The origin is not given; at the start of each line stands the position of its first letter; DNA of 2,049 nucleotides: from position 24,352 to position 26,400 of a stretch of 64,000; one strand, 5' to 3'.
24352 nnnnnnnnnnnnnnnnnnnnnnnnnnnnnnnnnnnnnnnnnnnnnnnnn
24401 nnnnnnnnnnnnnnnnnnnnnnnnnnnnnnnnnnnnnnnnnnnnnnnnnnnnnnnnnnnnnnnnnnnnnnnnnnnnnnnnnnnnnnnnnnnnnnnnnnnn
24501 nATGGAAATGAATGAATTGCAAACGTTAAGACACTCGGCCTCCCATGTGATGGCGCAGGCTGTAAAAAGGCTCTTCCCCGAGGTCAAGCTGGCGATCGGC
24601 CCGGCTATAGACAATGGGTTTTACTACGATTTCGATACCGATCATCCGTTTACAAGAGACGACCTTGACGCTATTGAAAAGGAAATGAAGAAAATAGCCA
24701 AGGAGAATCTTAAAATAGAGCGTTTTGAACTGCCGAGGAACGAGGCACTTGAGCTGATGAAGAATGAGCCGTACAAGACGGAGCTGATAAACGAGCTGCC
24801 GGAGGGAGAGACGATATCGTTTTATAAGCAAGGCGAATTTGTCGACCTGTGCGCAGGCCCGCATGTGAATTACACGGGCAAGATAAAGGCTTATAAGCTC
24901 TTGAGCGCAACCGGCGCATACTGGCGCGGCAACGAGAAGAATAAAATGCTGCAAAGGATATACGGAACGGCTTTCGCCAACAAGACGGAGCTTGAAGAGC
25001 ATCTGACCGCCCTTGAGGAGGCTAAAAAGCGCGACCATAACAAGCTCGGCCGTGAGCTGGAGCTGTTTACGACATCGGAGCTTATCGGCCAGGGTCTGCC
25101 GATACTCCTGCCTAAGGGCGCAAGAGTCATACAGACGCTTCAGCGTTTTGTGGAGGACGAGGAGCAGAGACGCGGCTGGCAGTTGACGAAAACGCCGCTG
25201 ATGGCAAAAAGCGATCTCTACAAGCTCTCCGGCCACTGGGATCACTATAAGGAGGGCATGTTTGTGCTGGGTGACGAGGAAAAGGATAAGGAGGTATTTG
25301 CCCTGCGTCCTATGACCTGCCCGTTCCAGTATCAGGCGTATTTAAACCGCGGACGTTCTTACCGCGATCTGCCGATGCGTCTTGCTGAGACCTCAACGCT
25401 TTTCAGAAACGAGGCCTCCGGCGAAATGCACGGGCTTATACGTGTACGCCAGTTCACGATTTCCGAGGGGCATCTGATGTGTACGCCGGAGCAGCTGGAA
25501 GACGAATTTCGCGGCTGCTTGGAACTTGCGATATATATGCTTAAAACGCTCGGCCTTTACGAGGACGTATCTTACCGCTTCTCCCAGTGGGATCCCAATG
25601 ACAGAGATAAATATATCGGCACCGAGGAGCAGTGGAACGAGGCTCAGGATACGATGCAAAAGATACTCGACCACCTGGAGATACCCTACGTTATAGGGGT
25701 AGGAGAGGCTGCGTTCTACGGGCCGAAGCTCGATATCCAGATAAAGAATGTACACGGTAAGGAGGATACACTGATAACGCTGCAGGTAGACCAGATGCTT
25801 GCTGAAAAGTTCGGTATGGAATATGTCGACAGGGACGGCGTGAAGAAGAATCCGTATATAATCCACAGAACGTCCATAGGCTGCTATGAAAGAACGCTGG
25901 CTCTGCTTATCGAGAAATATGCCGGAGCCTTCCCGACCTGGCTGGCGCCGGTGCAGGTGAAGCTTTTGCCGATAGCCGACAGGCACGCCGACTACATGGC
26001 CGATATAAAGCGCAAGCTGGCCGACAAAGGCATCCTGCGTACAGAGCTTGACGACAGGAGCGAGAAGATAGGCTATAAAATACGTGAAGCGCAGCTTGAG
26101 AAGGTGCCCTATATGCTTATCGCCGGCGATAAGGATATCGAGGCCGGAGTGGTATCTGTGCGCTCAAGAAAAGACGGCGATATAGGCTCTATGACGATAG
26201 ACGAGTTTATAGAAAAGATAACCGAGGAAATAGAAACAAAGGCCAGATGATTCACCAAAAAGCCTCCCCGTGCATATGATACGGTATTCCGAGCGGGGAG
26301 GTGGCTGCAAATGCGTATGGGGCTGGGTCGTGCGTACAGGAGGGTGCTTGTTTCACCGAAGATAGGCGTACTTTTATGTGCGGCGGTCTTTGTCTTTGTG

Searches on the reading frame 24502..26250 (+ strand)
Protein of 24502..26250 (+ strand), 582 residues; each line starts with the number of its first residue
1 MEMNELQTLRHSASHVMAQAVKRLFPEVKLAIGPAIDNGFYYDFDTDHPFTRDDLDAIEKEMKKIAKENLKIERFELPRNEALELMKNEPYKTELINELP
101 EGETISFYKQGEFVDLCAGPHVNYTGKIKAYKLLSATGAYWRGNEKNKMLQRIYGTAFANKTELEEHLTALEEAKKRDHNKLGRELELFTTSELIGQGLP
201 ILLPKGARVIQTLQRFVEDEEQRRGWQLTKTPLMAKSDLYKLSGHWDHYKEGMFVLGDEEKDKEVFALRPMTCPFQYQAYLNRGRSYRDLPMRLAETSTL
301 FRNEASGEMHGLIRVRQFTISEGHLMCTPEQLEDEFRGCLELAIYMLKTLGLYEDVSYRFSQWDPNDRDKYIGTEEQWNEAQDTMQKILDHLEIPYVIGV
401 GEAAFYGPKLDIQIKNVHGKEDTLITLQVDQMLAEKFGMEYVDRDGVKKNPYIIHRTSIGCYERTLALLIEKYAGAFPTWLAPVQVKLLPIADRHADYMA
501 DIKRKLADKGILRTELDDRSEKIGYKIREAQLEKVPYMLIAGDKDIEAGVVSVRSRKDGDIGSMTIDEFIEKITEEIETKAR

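Call 14: search_protein_families(library=pfam, proteins=[window:24502-26250:+])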
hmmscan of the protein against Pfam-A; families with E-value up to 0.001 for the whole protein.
window:24502-26250:+ (582 aa): 3 families
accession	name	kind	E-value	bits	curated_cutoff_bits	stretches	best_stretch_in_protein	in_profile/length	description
PF00587.30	tRNA-synt_2b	-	2.1e-37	129.4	29.3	1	261-473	6-179/179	tRNA synthetase class II core domain (G, H, P, S and T)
PF03129.25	HGTP_anticodon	-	1e-23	83.7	21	1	485-575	1-93/94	Anticodon binding domain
PF07973.19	tRNA_SAD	-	2.4e-16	59.9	24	1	105-154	1-44/44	Threonyl and Alanyl tRNA synthetase second additional domain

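Call 15: find_encoding_contigs(protein=window:24502-26250:+, flank=5000, max_places=10)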
Protein window:24502-26250:+ (582 aa): 3 contigs read that carry it; 1 place shown.
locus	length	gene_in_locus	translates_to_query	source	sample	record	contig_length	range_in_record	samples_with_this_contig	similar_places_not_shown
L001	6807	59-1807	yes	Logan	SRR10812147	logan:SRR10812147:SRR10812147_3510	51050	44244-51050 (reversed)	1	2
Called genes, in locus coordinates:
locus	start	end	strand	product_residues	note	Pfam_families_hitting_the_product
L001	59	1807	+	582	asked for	PF07973:tRNA_SAD, PF00587:tRNA-synt_2b, PF03129:HGTP_anticodon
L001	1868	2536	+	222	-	PF09560:Spore_YunB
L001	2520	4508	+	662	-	PF22745:Nlig-Ia, PF01653:DNA_ligase_aden, PF03120:OB_DNA_ligase, PF03119:DNA_ligase_ZBD, PF14520:HHH_5 (weak), PF12826:HHH_2, PF00533:BRCT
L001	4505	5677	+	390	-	PF01546:Peptidase_M20, PF07687:M20_dimer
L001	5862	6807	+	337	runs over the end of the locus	PF00106:adh_short, PF01073:3Beta_HSD, PF01370:Epimerase, PF02719:Polysacc_synt_2, PF04321:RmlD_sub_bind, PF05368:NmrA (faint), PF08659:KR (weak), PF16363:GDP_Man_Dehyd, +1 more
